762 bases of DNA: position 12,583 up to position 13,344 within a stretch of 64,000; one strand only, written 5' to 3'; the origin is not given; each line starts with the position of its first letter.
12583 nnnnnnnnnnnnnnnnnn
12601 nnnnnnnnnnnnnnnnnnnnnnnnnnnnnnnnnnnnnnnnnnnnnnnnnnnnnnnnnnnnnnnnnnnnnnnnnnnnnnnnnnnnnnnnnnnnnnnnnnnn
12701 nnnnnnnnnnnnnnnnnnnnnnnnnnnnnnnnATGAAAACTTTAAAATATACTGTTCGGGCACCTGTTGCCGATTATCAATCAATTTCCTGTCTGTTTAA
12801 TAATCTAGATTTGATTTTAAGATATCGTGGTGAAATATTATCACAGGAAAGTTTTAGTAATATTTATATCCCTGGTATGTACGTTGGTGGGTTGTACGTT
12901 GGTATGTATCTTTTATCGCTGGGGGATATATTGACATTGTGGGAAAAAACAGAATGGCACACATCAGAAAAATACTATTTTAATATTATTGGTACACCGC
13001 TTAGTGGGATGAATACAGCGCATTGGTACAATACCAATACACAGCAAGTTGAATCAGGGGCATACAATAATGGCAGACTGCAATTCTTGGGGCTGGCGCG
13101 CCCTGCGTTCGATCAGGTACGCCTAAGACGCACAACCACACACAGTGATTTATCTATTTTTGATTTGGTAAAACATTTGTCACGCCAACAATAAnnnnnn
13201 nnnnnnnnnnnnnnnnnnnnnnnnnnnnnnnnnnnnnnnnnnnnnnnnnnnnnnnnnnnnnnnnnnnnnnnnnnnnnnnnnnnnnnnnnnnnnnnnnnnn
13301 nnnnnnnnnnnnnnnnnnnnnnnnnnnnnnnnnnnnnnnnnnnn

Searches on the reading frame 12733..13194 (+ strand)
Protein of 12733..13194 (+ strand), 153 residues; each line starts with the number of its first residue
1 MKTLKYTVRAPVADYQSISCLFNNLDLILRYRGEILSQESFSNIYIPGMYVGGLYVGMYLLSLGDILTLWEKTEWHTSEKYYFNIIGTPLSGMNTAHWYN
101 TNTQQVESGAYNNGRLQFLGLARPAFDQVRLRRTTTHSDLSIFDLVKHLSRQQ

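Call 9: search_protein_families(library=pfam, max_evalue=1, proteins=[window:12733-13194:+])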
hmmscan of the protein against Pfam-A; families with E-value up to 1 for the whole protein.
window:12733-13194:+ (153 aa): 0 families

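Call 27: search_protein_families(library=phrogs, max_evalue=0.01, proteins=[window:12733-13194:+])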
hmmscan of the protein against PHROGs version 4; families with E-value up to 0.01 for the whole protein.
window:12733-13194:+ (153 aa): 0 families

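Call 33: find_homologous_proteins(query=window:12733-13194:+, max_evalue=0.001)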
Query window:12733-13194:+ (153 aa): 31 proteins with E <= 0.001 among 51 candidates.
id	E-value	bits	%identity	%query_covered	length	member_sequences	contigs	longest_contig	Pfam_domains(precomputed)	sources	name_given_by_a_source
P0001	1.8e-95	335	97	100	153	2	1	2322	-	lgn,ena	-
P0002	1.6e-57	212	66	98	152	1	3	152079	-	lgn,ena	-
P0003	3.1e-55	204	62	98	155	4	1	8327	-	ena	-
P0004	2.3e-54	201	62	100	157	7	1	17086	-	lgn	-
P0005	3.7e-54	201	61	97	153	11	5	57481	-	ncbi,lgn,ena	-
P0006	3.4e-53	198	62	96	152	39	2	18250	-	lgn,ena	-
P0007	1.2e-52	196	61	97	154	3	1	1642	-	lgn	-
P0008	2.0e-52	195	60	100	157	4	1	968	-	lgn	-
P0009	3.8e-52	194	60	95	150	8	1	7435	-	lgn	-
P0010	3.1e-51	191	56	100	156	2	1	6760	-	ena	-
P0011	3.2e-51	191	58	96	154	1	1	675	-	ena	-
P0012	3.2e-51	191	59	97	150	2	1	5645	-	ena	-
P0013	5.0e-50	187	58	95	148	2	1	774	-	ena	-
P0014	9.4e-50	186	58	96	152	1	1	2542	-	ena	-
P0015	2.4e-49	185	58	96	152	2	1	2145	-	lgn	-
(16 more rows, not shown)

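Call 35: find_encoding_contigs(protein=P0002, flank=6000, max_places=3)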
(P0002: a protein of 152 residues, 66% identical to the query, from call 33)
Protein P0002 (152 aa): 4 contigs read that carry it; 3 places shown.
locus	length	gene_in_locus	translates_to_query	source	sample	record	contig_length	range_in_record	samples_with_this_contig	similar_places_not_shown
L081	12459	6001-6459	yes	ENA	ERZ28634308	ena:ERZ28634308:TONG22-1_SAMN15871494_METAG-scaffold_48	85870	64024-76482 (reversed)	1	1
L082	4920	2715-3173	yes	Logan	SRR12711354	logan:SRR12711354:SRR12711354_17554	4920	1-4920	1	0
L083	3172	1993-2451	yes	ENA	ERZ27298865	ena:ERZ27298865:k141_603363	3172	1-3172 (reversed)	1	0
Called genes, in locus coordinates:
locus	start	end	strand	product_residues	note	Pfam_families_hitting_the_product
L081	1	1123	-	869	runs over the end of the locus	-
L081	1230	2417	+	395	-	PF07690:MFS_1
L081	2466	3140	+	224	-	-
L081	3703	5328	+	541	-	PF00005:ABC_tran, PF02463:SMC_N (faint), PF03193:RsgA_GTPase (faint), PF13175:AAA_15 (faint), PF13476:AAA_23 (faint), PF12848:ABC_tran_Xtn, PF00005:ABC_tran, PF13304:AAA_21 (weak), +4 more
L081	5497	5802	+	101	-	-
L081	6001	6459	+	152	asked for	-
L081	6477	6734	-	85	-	-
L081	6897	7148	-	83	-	-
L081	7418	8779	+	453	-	PF00587:tRNA-synt_2b, PF03129:HGTP_anticodon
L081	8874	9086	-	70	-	PF04070:DUF378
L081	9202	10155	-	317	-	PF00535:Glycos_transf_2, PF10111:Glyco_tranf_2_2, PF13506:Glyco_transf_21, PF13641:Glyco_tranf_2_3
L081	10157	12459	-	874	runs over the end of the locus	PF00690:Cation_ATPase_N, PF00122:E1-E2_ATPase, PF00702:Hydrolase, PF13246:Cation_ATPase, PF08282:Hydrolase_3 (weak), PF00689:Cation_ATPase_C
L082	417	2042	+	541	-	PF00005:ABC_tran, PF02463:SMC_N (faint), PF03193:RsgA_GTPase (faint), PF13175:AAA_15 (faint), PF13476:AAA_23 (faint), PF12848:ABC_tran_Xtn, PF00005:ABC_tran, PF13304:AAA_21 (weak), +4 more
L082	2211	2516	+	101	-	-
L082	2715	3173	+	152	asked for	-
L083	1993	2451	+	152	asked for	-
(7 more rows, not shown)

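Call 36: find_encoding_contigs(protein=P0005, flank=6000, max_places=4)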
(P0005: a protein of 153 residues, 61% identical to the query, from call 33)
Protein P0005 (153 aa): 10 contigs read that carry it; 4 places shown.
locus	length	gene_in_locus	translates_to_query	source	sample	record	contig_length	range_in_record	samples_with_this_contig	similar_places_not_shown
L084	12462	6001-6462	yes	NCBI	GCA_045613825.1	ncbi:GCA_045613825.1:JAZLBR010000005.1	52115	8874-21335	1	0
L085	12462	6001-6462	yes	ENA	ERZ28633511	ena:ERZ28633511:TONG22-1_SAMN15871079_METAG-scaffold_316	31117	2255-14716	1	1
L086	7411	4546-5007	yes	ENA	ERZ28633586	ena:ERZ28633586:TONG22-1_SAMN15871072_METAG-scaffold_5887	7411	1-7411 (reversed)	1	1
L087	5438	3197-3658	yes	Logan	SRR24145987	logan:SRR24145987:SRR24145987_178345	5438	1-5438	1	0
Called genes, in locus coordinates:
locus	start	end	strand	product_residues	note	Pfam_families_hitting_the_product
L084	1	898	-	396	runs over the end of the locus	PF14279:HNH_5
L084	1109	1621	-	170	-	-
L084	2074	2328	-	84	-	-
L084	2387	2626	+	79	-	-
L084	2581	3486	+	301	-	PF00126:HTH_1, PF03466:LysR_substrate (faint)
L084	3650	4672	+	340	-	-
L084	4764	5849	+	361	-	-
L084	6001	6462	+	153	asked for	-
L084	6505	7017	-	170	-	-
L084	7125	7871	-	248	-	PF02674:Colicin_V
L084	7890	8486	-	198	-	PF00462:Glutaredoxin (weak)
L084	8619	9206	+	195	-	PF00081:Sod_Fe_N, PF02777:Sod_Fe_C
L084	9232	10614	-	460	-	-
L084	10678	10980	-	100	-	PF14542:Acetyltransf_CG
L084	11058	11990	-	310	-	PF00056:Ldh_1_N, PF03807:F420_oxidored, PF02866:Ldh_1_C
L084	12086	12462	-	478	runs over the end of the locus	PF00587:tRNA-synt_2b, PF03129:HGTP_anticodon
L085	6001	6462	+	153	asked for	-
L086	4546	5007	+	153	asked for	-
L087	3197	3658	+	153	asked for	-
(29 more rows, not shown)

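Call 43: predict_structure(alignment_id=A3)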
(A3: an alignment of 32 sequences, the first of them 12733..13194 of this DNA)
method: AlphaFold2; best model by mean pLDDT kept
length: 153 residues; sequences in the alignment: 32
mean_pLDDT: 91.5   pTM: 0.87
mean pLDDT of the five models: 91.5, 90.3, 89.9, 88.6, 88.5
residues with pLDDT >= 90: 118; 70-90: 24; 50-70: 10; < 50: 1
segments of 3 or more residues with pLDDT < 50: none
pLDDT, mean of each block of 10 residues (from residue 1): 62 94 98 96 96 90 97 95 95 95 97 92 93 78 97 84
secondary structure, 60 per line:
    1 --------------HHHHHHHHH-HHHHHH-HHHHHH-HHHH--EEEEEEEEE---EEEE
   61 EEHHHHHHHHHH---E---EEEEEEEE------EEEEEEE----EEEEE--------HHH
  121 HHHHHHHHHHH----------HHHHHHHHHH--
elements in order: H15-23 H25-30 H32-37 H39-42 E45-53 E57-62 H63-72 E80-87 E94-100 E105-109 H118-131 H142-151

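Call 47: fold_search(model_id=the predicted structure, library=pdb)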
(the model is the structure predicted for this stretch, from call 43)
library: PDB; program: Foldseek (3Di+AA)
matches with E <= 10: 315; with E <= 0.001: 0
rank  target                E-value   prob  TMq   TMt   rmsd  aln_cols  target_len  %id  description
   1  6e8h                  2.5e-01  0.11  0.19  0.19  14.3       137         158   14  Legionella Longbeachae LeSH (Llo2327) (released 2018-11-14)
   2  5cf1_D                3.9e-01  0.04  0.13  0.14  15.2       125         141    6  Crystal Structure of the M32V/M78V/I80V/L114F mutant of LEH (released 2016-07-13)
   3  8rd8_D                4.7e-01  0.11  0.23  0.29  10.8       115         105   10  Cryo-EM structure of P. urativorans 70S ribosome in complex with hibernation factors Balon and RaiA (structure 1). (released 2024-02-21)
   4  6e8i                  6.4e-01  0.08  0.19  0.19  16.1       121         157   12  Legionella Longbeachae LeSH (Llo2327) bound to phosphotyrosine (released 2018-11-14)
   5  9mua_A                7.7e-01  0.03  0.18  0.15  13.2       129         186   10  4OT-SnoaL from P. atlanticus - Apo form (released 2025-04-09)
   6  4v4g_Aa               8.7e-01  0.08  0.22  0.31  11.6        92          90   15  Crystal structure of five 70s ribosomes from Escherichia Coli in complex with protein Y. (released 2014-07-09)
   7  6h4n_x                1.1e+00  0.08  0.21  0.29  10.5        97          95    8  Structure of a hibernating 100S ribosome reveals an inactive conformation of the ribosomal protein S1 - 70S Hibernatin (released 2018-09-05)
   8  1l4s_MODEL_1_A        1.1e+00  0.07  0.22  0.27  15.3        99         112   14  Solution structure of ribosome associated factor Y (released 2002-12-04)
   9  9mup                  1.1e+00  0.03  0.15  0.14  13.7       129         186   10  4OT-SnoaL from P. atlanticus - 3-bromopropiolate treated (released 2025-04-09)
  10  5haf_A                1.1e+00  0.06  0.20  0.12  14.2       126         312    9  Structure of Salmonella enterica effector protein SseL (released 2016-07-27)
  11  7fal_B                1.1e+00  0.04  0.15  0.07   8.2        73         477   14  Co-crystal Structure of Toxoplasma gondii Prolyl tRNA Synthetase (TgPRS) in complex with T36 and L-pro (released 2022-08-31)
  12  5kvb                  1.4e+00  0.03  0.18  0.18  14.3       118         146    8  The crystal structure of hexachlorocyclohexane dehydrochlorinase LinA-type3 from Novosphingobium barchaimii LL02 (released 2017-07-19)
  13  3n1h                  1.4e+00  0.03  0.17  0.16  11.4       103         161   11  Crystal Structure of StWhy2 (released 2010-08-11)
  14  6cib_D                1.4e+00  0.03  0.17  0.10  15.0       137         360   12  The structure of YcaO from Methanopyrus kandleri bound with AMPPCP and Mg2+ (released 2018-03-21)
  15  3a76_B                1.5e+00  0.02  0.16  0.16  15.1       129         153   10  The crystal structure of LinA (released 2010-09-15)
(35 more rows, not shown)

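Call 51: fold_search(model_id=the predicted structure, library=viral)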
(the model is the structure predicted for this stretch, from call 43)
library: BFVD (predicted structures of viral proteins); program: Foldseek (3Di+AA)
matches with E <= 10: 524; with E <= 0.001: 0
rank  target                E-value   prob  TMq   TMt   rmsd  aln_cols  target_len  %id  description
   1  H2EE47                1.2e-01  0.12  0.22  0.08  16.4       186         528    9  Putative ankyrin repeat protein [Moumouvirus sp. 'Monve']
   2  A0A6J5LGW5            3.2e-01  0.04  0.18  0.10  16.8       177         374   12  Uncharacterized protein [uncultured Caudovirales phage]
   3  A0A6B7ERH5            3.6e-01  0.06  0.18  0.15  19.4       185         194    9  (no name in the UniProt tables at hand)
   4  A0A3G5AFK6            3.8e-01  0.04  0.16  0.13  19.3       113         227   17  Uncharacterized protein [Solivirus sp.]
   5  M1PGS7                4.1e-01  0.08  0.21  0.14  19.7       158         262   11  Repeat protein [Moumouvirus goulette]
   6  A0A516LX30            4.1e-01  0.03  0.14  0.13  22.2       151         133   15  (no name in the UniProt tables at hand)
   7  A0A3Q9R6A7            4.6e-01  0.08  0.20  0.25  11.9       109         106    9  (no name in the UniProt tables at hand)
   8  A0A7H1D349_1          5.3e-01  0.04  0.17  0.05  16.8       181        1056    9  RNA-directed RNA polymerase L [Frankliniella occidentalis associated peribunyavirus-like virus 2]
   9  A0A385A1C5            5.6e-01  0.05  0.18  0.15  13.9       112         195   11  (no name in the UniProt tables at hand)
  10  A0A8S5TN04            5.6e-01  0.04  0.21  0.15  23.5       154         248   18  Uncharacterized protein [Myoviridae sp. ctu6J18]
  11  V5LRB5                6.0e-01  0.06  0.22  0.10  18.4       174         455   10  (no name in the UniProt tables at hand)
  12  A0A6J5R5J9            6.3e-01  0.05  0.19  0.19  17.1       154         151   16  Uncharacterized protein [uncultured Caudovirales phage]
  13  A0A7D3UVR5            6.7e-01  0.07  0.22  0.25  13.8       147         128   10  (no name in the UniProt tables at hand)
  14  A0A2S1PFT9            6.7e-01  0.06  0.17  0.21  11.5        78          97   19  Uncharacterized protein [Pseudomonas phage 98PfluR60PP]
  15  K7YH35                7.2e-01  0.06  0.21  0.14  16.3       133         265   16  Putative ankyrin repeat protein [Megavirus courdo11]
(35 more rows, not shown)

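Call 61: search_protein_families(library=pfam, max_evalue=0.01, proteins=[L081:5497-5802:+, L081:3703-5328:+, L084:3650-4672:+, L084:4764-5849:+])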
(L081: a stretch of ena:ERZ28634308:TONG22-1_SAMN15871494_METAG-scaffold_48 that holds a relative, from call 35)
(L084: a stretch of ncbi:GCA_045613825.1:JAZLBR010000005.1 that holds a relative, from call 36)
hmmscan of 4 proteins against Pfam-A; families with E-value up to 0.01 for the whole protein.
L081:5497-5802:+ (101 aa): 0 families

L081:3703-5328:+ (541 aa): 36 families (the best 25 are shown)
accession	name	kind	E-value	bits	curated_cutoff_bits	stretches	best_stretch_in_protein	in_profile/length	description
PF00005.33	ABC_tran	-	8.2e-53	179.1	25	2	346-474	2-137/137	ABC transporter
PF13304.12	AAA_21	-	1.1e-21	78.6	27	3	395-505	187-303/304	AAA domain, putative AbiEii toxin, Type IV TA system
PF12848.13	ABC_tran_Xtn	-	4.2e-13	49.6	25.9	1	236-308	7-76/85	ABC transporter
PF02463.25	SMC_N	-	6.8e-11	42.4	40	1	135-228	118-209/220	RecF/RecN/SMC N terminal domain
PF13555.12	AAA_29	-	8e-10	38.8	27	1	341-382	8-49/61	P-loop containing region of AAA domain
PF13401.12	AAA_22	-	1e-08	36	27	0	359-386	9-37/130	AAA domain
PF13191.12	AAA_16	-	2.5e-08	35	32.6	1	354-412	23-83/167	AAA ATPase domain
PF13175.12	AAA_15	-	1.3e-07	32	32.1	1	355-386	24-58/374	AAA ATPase domain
PF13476.12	AAA_23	-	4.5e-07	31.1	27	1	346-374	11-38/201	AAA domain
PF03193.22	RsgA_GTPase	-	1.1e-06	29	30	0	339-377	91-128/174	RsgA GTPase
PF01926.29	MMR_HSR1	-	8e-06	26.4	21.9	0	29-50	1-22/113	50S ribosome-binding GTPase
PF20720.3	nSTAND3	-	3.7e-05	23.9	27.2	0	347-436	9-96/155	Novel STAND NTPase 3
PF06414.18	Zeta_toxin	-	4.6e-05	23.4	22.3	1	358-390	19-51/199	Zeta toxin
PF00006.31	ATP-synt_ab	-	0.00012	22.2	29.5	0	349-382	8-41/213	ATP synthase alpha/beta family, nucleotide-binding domain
PF00910.28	RNA_helicase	-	0.00028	21.8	21.5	0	31-69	2-44/105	RNA helicase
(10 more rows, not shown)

L084:3650-4672:+ (340 aa): 0 families

L084:4764-5849:+ (361 aa): 4 families
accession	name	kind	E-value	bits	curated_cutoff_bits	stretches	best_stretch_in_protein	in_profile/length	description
PF10168.15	Nup88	-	0.0014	17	24.4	1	194-322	546-664/702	Nuclear pore component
PF07007.17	LprI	-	0.0016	19.2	22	0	49-93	12-61/106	Lysozyme inhibitor LprI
PF10009.15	DUF2252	-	0.0024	17.4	22.3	1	241-355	137-247/392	Uncharacterized protein conserved in bacteria (DUF2252)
PF19220.6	Rod_CreS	-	0.0098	15.4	100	1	256-331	134-209/359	Crescentin, rod domain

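Call 62: search_protein_representatives(alignment_id=A3)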
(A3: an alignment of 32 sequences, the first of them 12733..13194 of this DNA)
Query: 32 sequences, 151 profile positions. Proteins with E-value up to 0.001 (for the whole library): 144; up to 1e-10: 57; up to 1e-30: 14. The best 144 are listed.
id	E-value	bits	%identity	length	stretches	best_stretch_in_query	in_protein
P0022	1.0e-61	223.4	-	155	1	1-150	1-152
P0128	1.1e-59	216.8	-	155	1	1-149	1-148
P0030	3.4e-56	205.5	-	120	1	1-119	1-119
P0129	7.4e-49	181.6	-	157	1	1-150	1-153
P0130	1.6e-46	174.0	-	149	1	4-151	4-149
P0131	5.4e-46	172.3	-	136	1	1-106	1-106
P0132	1.2e-40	155.0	-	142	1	7-149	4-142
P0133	4.2e-39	149.9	-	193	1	1-132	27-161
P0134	2.3e-36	141.1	-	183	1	3-150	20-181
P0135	2.7e-36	140.8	-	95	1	56-151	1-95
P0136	1.4e-34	135.3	-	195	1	1-135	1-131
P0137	1.8e-34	134.9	-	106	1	59-144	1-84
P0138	5.2e-34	133.4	-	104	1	47-151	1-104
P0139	2.8e-31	124.6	-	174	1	2-148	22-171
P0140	2.8e-30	121.3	-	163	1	2-150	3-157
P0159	2.5e-21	92.2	-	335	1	2-130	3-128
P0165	5.3e-16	75.0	-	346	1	5-120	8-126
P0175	7.1e-12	61.6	-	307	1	2-131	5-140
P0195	2.2e-08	50.2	-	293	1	15-149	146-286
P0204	1.8e-06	44.0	-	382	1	17-94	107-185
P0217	8.7e-06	41.8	-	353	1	21-143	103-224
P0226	2.6e-05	40.2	-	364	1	19-104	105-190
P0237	1.3e-04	38.0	-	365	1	15-146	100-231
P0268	8.6e-04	35.3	-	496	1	19-94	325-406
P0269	9.7e-04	35.2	-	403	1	18-72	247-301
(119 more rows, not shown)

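Call 63: search_protein_families(library=pfam, max_evalue=0.01, proteins=[P0159, P0165, P0175, P0195, P0204, P0217, P0226, P0237, P0268, P0269])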
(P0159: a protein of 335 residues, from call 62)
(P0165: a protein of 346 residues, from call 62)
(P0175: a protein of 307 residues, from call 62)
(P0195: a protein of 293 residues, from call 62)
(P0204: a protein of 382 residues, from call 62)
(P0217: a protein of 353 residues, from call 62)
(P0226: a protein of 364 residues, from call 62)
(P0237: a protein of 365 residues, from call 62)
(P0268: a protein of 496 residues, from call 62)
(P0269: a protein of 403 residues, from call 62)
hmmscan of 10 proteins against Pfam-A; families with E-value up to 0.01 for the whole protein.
P0159 (335 aa): 4 families
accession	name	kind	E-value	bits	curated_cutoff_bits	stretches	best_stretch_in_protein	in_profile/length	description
PF12796.13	Ank_2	-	3.7e-09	37.5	27.3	1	261-321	15-72/90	Ankyrin repeats (3 copies)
PF13857.12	Ank_5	-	1.2e-08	35.5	27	1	267-316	7-56/56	Ankyrin repeats (many copies)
PF13637.12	Ank_4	-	1.4e-06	28.8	22.7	1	253-296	7-50/50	Ankyrin repeats (many copies)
PF00023.36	Ank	-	0.0019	18.9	21.1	0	277-306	3-32/33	Ankyrin repeat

P0165 (346 aa): 5 families
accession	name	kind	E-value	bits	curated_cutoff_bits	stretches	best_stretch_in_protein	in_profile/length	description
PF12796.13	Ank_2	-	1.3e-09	39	27.3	1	256-326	5-70/90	Ankyrin repeats (3 copies)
PF13637.12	Ank_4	-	4.9e-08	33.5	22.7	1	288-319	2-33/50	Ankyrin repeats (many copies)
PF13857.12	Ank_5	-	2.3e-06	28.3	27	1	274-322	7-55/56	Ankyrin repeats (many copies)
PF00023.36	Ank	-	0.0002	21.9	21.1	0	283-313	2-32/33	Ankyrin repeat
PF13606.12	Ank_3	-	0.00034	21.2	22.3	0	282-310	1-29/30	Ankyrin repeat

P0175 (307 aa): 2 families
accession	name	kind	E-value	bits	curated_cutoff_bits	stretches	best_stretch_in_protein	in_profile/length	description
PF13637.12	Ank_4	-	5.4e-06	27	22.7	0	256-301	6-49/50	Ankyrin repeats (many copies)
PF12796.13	Ank_2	-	3e-05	25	27.3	0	232-306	10-84/90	Ankyrin repeats (3 copies)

P0195 (293 aa): 1 family
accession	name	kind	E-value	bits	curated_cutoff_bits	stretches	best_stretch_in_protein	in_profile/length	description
PF21957.2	Zn_ribbon_16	-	0.0002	21.7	27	0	234-259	15-40/65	Zinc beta-ribbon finger, putative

P0204 (382 aa): 1 family
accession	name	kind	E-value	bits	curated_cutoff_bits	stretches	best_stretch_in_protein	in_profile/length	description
PF01381.28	HTH_3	-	9.8e-05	22.8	23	1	19-77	2-55/55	Helix-turn-helix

P0217 (353 aa): 2 families
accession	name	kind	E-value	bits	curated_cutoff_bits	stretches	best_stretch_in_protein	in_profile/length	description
PF13560.12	HTH_31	-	0.0021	18.8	27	1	10-69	1-57/64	Helix-turn-helix domain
PF12844.13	HTH_19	-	0.009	16.3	30.2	0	15-72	4-56/64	Helix-turn-helix domain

P0226 (364 aa): 1 family
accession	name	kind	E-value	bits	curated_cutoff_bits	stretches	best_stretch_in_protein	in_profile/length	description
PF13560.12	HTH_31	-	0.0095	16.7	27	0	9-63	1-51/64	Helix-turn-helix domain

P0237 (365 aa): 0 families

P0268 (496 aa): 0 families

P0269 (403 aa): 0 families

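Call 72: find_encoding_contigs(protein=P0001, flank=5000, max_places=5)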
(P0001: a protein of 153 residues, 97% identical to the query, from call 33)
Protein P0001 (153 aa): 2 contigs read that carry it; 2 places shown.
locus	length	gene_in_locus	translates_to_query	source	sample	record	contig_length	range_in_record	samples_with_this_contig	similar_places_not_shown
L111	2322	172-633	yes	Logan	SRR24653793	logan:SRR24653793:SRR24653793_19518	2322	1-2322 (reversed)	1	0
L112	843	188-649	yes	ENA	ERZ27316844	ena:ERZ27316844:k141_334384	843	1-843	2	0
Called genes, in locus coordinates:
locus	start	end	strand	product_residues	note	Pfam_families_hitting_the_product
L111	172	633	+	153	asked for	-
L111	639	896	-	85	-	-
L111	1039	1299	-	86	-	-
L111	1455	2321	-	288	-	?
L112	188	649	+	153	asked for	-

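Call 75: search_protein_families(library=padloc, max_evalue=0.01, proteins=[window:12733-13194:+, L081:3703-5328:+, L081:5497-5802:+])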
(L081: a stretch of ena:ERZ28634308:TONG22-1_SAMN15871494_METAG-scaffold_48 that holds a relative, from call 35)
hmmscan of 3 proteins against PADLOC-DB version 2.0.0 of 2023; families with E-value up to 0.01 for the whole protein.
window:12733-13194:+ (153 aa): 0 families

L081:3703-5328:+ (541 aa): 67 families (the best 25 are shown)
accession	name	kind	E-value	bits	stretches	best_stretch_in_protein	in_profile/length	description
PDLC04135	mad3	-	1e-55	187.8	4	150-231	253-338/374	mads_3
PDLC02980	AriA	-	2.9e-22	78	4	403-505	195-303/304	-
PDLC04140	mad8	-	9.6e-22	75.9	2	12-221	12-238/314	mads_8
PDLC02914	ATPase-Toprim_I-B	-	2.1e-13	48.3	2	340-377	8-47/443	-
PDLC04164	AriA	-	1.2e-10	39.4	0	354-383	26-55/253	-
PDLC00075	GajA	-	1.5e-10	38.2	0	442-501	245-306/536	AAA ATPase domain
PDLC02335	AbiLi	-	4.6e-09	33.8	1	339-375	55-96/326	AbiLi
PDLC03878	NsnB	-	5.2e-09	34.3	1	339-381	7-47/345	-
PDLC00102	GajA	-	7.8e-09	32.5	1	462-525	286-354/532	AAA ATPase domain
PDLC00290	PtuA1|PtuA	-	8.4e-09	33.3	0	359-386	27-54/414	AAA ATPase domain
PDLC00098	GajA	-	1.1e-08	32.3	2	454-532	278-362/534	AAA ATPase domain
PDLC04734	PDC-M62A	-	1.3e-07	29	1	359-402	64-110/597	-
PDLC00281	PtuA1|PtuA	-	3e-07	27.9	1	354-418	36-100/448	AAA ATPase domain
PDLC04541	PDC-M25A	-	3.2e-07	27.8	1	338-375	6-41/380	-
PDLC00284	PtuA1|PtuA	-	1.1e-06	25.8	1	339-423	67-159/545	AAA ATPase domain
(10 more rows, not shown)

L081:5497-5802:+ (101 aa): 0 families
